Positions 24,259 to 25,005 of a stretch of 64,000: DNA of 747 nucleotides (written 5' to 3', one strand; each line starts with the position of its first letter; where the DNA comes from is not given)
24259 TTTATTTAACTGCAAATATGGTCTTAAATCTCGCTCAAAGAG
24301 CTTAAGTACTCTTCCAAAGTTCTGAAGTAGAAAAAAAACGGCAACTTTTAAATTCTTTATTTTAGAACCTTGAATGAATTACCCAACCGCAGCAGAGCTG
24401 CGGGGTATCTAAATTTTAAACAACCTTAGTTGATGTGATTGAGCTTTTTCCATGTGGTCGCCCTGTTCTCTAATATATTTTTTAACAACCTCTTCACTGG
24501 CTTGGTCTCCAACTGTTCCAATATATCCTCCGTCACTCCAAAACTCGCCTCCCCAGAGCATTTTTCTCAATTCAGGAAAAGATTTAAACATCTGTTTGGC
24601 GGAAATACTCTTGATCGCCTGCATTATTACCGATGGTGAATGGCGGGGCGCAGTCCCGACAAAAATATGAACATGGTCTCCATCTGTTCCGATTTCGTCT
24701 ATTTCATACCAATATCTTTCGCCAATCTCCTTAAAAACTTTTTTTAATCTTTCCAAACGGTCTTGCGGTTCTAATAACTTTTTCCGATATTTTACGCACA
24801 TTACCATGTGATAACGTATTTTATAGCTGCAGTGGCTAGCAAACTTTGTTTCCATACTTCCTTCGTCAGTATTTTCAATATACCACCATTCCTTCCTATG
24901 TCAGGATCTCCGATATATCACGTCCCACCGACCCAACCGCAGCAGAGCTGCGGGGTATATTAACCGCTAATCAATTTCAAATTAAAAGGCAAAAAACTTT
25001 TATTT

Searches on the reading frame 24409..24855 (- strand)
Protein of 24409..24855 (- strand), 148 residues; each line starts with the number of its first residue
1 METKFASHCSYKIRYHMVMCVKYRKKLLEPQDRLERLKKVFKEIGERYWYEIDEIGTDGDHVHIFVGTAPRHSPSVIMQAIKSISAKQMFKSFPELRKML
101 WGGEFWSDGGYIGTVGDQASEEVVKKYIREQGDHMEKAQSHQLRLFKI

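Call 65: search_protein_families(library=pfam, proteins=[window:24409-24855:-], max_evalue=0.001)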
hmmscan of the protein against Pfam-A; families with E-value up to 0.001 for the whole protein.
window:24409-24855:- (148 aa): 1 family
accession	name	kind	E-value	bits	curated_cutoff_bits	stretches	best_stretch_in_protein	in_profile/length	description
PF01797.21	Y1_Tnp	-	7e-36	123.5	23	1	10-131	2-121/121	Transposase IS200 like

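Call 68: search_protein_families(library=ncbifam, proteins=[window:24409-24855:-], max_evalue=0.001)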
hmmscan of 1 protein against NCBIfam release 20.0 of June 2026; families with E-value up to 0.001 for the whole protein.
window:24409-24855:- (148 aa): 2 families
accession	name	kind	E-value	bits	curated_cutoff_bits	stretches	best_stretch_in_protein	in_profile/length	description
NF033573.1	transpos_IS200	equivalog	4e-41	140.2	55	1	6-130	4-126/126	IS200/IS605 family transposase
NF047646.1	REP_Tyr_transpos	equivalog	8.7e-06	25.7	80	1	15-124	12-123/146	REP-associated tyrosine transposase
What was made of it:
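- A Y1 (HUH) transposase gene exists in this window at 24409-24855 (calls 65, 68).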
